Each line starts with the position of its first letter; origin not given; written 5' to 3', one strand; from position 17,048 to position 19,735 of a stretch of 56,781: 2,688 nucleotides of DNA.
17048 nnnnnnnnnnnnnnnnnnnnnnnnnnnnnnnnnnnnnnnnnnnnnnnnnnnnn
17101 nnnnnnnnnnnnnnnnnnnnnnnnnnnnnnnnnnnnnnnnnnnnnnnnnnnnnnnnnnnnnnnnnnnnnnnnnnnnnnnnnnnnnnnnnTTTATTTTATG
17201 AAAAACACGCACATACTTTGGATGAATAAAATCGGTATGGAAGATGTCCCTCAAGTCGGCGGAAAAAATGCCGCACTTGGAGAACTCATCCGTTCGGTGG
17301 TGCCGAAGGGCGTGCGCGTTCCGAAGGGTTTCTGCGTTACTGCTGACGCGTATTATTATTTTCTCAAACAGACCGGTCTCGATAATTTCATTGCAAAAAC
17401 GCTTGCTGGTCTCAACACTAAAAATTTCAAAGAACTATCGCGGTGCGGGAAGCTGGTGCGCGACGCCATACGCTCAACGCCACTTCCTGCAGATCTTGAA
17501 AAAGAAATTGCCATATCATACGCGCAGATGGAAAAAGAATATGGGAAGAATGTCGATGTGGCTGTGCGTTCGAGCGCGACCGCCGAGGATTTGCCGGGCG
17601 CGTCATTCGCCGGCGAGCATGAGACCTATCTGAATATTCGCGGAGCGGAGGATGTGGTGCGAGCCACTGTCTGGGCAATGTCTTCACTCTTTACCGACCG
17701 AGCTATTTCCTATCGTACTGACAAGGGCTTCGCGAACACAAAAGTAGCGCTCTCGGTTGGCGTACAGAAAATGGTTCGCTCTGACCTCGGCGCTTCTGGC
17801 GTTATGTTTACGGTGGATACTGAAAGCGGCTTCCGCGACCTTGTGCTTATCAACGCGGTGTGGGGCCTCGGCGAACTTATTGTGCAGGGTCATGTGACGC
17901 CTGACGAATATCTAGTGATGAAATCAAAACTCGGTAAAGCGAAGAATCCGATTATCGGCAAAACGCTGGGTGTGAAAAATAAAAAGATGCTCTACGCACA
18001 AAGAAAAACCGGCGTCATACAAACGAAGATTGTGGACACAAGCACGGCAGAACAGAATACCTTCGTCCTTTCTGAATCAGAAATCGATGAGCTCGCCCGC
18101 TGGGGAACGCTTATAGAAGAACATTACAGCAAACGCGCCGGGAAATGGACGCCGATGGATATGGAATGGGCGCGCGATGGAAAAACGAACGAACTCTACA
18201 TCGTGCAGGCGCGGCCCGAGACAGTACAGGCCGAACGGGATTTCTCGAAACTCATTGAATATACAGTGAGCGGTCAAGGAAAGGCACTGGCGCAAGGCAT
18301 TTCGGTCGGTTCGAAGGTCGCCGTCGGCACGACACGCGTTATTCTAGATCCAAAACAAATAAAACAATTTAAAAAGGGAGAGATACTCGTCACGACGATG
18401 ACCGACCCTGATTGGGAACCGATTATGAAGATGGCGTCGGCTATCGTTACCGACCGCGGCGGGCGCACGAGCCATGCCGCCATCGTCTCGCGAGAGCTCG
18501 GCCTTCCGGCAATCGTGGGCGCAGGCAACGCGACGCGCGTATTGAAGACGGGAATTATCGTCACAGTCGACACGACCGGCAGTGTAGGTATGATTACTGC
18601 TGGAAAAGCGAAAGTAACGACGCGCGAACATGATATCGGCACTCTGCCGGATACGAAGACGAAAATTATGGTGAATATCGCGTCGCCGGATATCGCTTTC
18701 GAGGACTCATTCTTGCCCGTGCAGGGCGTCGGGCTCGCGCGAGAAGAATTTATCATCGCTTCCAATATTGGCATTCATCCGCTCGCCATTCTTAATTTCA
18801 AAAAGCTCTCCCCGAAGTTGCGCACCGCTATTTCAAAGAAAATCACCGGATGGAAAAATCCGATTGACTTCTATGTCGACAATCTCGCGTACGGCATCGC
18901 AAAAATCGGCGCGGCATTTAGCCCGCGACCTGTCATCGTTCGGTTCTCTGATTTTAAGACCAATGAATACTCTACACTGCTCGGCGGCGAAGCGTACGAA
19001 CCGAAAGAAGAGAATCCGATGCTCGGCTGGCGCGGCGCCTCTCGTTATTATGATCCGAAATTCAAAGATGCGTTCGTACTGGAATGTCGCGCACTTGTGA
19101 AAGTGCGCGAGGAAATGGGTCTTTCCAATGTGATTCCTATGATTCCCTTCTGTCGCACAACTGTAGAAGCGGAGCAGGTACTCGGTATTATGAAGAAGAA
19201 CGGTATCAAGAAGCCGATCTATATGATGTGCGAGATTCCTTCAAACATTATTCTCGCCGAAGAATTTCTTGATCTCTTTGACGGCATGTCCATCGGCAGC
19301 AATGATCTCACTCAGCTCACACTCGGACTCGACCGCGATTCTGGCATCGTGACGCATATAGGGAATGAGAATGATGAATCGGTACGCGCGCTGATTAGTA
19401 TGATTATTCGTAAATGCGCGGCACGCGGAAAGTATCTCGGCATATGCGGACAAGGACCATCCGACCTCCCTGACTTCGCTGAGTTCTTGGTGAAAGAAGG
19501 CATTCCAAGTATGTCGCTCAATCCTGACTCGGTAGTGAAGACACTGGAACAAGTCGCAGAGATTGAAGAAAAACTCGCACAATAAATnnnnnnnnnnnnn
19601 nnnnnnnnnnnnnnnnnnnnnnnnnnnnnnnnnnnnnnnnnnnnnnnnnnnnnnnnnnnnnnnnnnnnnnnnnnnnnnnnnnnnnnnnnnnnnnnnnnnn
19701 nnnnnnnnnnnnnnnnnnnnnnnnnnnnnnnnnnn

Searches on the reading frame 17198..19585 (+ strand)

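Call 74: search_protein_families(library=pfam, proteins=[window:17198-19585:+], max_evalue=0.00001)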
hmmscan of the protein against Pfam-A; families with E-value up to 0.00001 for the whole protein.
window:17198-19585:+ (795 aa): 3 families
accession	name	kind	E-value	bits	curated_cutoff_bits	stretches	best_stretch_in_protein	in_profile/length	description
PF01326.24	PPDK_N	-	3.1e-112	375.5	27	1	18-347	2-315/328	Pyruvate phosphate dikinase, AMP/ATP-binding domain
PF02896.24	PEP-utilizers_C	-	3.9e-54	184.3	22.8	1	481-790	13-292/293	PEP-utilising enzyme, PEP-binding domain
PF00391.29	PEP-utilizers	-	2.8e-27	94.5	23.1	1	391-459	1-69/72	PEP-utilising enzyme, mobile domain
